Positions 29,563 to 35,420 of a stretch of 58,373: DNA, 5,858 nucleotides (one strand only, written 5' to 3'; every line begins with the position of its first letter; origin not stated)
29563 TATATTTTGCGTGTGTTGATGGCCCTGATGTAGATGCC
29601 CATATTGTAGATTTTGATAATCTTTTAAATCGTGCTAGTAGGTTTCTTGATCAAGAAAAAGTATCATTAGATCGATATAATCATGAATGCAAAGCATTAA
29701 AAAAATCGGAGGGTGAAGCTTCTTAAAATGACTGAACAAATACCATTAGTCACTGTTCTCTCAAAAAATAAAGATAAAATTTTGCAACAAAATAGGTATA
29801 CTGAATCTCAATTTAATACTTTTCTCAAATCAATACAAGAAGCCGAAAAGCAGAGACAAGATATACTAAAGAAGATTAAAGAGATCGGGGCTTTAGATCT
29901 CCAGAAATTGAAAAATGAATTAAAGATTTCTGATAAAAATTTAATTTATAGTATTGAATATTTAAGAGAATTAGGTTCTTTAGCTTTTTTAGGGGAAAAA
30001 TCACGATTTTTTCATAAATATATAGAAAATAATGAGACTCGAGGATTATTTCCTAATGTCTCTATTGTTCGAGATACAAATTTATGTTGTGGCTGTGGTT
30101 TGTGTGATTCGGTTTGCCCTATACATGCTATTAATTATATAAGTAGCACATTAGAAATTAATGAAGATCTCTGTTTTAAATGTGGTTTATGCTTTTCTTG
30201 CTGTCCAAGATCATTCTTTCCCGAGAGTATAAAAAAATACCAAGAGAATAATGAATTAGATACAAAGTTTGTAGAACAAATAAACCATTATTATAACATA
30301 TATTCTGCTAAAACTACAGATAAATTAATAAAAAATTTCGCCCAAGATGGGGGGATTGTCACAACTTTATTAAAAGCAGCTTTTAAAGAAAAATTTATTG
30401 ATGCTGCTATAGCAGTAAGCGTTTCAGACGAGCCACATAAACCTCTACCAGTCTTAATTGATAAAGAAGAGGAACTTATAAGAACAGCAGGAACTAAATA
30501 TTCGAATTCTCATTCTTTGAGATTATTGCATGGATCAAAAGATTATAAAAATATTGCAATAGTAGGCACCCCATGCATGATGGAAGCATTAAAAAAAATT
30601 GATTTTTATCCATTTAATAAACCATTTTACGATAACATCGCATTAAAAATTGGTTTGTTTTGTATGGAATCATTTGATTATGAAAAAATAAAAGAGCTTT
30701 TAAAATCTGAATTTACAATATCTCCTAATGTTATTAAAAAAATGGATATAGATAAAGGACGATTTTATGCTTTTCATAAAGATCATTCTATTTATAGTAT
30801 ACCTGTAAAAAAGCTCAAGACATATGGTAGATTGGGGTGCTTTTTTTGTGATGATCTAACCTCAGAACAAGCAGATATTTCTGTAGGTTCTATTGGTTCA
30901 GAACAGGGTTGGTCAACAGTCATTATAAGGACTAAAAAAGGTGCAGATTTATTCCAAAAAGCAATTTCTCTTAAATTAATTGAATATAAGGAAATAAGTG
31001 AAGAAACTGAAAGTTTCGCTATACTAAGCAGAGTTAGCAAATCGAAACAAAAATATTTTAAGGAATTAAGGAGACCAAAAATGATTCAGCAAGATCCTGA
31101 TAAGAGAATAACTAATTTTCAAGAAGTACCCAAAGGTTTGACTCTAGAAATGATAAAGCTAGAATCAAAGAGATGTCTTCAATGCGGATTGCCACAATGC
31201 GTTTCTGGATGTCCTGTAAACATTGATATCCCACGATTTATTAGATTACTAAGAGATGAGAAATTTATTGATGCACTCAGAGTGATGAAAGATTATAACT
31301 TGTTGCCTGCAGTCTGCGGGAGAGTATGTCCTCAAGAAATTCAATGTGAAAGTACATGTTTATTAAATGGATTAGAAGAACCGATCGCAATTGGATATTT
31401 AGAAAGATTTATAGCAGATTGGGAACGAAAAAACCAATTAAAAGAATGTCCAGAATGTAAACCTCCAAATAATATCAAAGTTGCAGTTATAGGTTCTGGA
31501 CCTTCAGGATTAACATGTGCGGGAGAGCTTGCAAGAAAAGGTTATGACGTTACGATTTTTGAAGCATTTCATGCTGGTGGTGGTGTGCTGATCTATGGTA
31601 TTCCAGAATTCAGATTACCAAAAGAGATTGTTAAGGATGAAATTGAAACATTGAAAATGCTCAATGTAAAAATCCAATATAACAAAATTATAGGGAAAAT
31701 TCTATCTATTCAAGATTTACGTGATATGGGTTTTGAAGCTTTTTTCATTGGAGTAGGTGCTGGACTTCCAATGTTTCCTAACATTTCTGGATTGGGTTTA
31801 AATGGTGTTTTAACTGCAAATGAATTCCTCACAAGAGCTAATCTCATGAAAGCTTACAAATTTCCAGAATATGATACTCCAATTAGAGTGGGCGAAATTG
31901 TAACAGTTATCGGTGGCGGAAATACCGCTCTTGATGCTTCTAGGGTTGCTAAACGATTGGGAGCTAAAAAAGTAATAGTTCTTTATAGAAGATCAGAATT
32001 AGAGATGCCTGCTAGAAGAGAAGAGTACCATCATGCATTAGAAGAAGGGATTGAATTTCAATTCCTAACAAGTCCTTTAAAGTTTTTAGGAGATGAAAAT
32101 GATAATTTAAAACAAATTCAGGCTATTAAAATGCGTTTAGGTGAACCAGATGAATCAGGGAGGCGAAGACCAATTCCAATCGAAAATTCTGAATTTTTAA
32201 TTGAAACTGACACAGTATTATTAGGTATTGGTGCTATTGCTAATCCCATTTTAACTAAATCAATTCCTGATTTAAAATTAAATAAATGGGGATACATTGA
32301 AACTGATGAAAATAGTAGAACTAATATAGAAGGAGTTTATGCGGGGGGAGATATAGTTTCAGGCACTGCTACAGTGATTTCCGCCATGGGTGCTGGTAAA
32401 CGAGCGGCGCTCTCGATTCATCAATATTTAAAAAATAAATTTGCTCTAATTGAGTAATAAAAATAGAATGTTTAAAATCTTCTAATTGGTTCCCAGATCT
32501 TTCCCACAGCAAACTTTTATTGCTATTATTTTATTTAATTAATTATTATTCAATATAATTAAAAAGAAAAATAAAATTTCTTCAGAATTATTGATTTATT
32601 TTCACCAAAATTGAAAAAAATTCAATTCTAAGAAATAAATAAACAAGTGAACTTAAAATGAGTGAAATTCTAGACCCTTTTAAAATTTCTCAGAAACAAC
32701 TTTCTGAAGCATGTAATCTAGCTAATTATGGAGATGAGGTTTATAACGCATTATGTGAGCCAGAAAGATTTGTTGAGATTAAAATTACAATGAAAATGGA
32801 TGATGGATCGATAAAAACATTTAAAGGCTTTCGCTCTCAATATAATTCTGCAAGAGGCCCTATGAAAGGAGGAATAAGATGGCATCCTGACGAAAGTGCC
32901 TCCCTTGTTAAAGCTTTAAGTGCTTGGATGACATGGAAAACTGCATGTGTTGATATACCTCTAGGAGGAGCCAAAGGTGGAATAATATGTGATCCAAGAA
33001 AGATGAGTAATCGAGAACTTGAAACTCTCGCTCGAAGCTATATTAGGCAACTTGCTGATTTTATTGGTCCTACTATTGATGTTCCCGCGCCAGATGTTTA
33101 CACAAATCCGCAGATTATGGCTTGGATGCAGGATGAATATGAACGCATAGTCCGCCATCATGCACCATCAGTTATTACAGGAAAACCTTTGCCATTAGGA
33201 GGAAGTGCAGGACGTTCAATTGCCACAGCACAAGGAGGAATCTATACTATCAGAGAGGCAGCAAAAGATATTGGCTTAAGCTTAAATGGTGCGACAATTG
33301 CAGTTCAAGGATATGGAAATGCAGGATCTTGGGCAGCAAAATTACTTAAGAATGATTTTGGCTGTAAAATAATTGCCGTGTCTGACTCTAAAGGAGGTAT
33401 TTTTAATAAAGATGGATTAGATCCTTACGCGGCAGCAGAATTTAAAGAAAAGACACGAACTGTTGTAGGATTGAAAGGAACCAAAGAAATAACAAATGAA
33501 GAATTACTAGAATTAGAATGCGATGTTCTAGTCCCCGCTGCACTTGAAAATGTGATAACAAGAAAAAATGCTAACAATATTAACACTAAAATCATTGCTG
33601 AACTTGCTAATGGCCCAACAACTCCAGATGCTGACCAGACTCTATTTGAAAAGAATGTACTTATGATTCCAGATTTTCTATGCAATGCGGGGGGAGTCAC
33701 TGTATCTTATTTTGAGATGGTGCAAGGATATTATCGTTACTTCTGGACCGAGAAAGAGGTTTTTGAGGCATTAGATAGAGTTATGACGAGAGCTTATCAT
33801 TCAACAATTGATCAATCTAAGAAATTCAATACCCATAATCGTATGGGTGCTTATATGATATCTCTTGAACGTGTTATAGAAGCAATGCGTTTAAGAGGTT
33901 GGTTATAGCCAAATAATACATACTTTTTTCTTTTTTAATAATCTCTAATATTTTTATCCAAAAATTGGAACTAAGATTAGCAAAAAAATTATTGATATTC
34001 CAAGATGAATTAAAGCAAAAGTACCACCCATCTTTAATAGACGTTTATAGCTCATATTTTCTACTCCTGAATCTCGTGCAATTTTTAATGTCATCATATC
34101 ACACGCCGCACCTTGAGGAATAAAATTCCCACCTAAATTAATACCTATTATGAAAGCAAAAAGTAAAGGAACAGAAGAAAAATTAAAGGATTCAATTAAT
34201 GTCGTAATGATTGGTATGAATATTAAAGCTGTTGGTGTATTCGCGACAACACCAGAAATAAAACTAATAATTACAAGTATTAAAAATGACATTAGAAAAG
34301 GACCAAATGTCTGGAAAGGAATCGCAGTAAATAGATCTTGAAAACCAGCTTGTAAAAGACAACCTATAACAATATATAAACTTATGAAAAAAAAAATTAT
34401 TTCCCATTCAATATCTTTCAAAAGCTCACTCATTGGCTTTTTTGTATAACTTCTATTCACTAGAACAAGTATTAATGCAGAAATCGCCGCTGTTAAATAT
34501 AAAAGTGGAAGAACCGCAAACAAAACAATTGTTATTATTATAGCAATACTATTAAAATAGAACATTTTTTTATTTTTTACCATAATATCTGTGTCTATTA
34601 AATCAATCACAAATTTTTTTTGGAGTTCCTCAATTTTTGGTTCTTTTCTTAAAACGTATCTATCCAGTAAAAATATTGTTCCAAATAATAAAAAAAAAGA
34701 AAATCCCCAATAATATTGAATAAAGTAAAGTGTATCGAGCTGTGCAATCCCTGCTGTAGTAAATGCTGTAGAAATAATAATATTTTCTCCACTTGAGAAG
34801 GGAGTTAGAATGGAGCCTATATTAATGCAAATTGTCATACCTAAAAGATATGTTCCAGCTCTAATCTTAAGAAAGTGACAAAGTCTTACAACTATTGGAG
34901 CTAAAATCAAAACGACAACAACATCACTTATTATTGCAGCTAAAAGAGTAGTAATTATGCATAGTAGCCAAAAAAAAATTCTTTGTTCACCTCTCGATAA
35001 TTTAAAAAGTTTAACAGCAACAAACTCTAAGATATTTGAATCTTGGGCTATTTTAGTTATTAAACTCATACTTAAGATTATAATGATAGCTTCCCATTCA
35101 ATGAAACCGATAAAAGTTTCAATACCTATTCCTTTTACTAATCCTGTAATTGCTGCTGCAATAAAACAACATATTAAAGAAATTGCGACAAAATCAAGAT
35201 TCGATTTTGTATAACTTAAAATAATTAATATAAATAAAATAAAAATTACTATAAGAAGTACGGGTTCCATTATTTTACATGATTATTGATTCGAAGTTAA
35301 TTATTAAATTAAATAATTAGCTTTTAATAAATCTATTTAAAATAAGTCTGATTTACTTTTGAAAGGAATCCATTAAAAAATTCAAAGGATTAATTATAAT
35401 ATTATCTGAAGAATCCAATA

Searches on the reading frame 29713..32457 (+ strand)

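Call 99: search_protein_families(library=pfam, proteins=[window:29713-32457:+], max_evalue=0.00001)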
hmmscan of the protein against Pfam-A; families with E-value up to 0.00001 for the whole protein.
window:29713-32457:+ (914 aa): 8 families
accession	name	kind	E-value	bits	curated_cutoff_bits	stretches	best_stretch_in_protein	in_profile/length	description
PF04432.18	FrhB_FdhB_C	-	9.8e-46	155.8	23.3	1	279-430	2-149/150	Coenzyme F420 hydrogenase/dehydrogenase, beta subunit C terminus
PF14691.11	Fer4_20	-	2.9e-38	130.6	25.8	1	465-575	1-112/113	Dihydroprymidine dehydrogenase domain II, 4Fe-4S cluster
PF07992.20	Pyr_redox_2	-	6.3e-37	128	26.1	1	589-895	2-291/291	Pyridine nucleotide-disulphide oxidoreductase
PF04422.18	FrhB_FdhB_N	-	1.1e-19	70.8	22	1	196-272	1-77/78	Coenzyme F420 hydrogenase/dehydrogenase, beta subunit N-term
PF00070.33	Pyr_redox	-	3.6e-12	47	22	0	730-803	2-78/82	Pyridine nucleotide-disulphide oxidoreductase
PF13450.12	NAD_binding_8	-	1.9e-07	31.7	21.9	1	592-623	1-33/68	NAD(P)-binding Rossmann-like domain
PF13738.12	Pyr_redox_3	-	2.8e-07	30.5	30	0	727-879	164-305/305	Pyridine nucleotide-disulphide oxidoreductase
PF01946.23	Thi4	-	4.8e-06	26.4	26.2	0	589-645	19-74/235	Thi4 family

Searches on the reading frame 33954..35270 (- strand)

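Call 99: search_protein_families(library=pfam, proteins=[window:33954-35270:-], max_evalue=0.00001)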
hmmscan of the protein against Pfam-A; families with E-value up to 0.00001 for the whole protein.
window:33954-35270:- (438 aa): 2 families
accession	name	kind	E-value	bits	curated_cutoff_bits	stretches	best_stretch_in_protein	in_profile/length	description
PF03600.22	CitMHS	-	3e-46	158.5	31.9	1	16-376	4-336/336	Citrate transporter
PF02040.21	ArsB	-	5.2e-11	43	22.2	1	7-432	3-421/423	Arsenical pump membrane protein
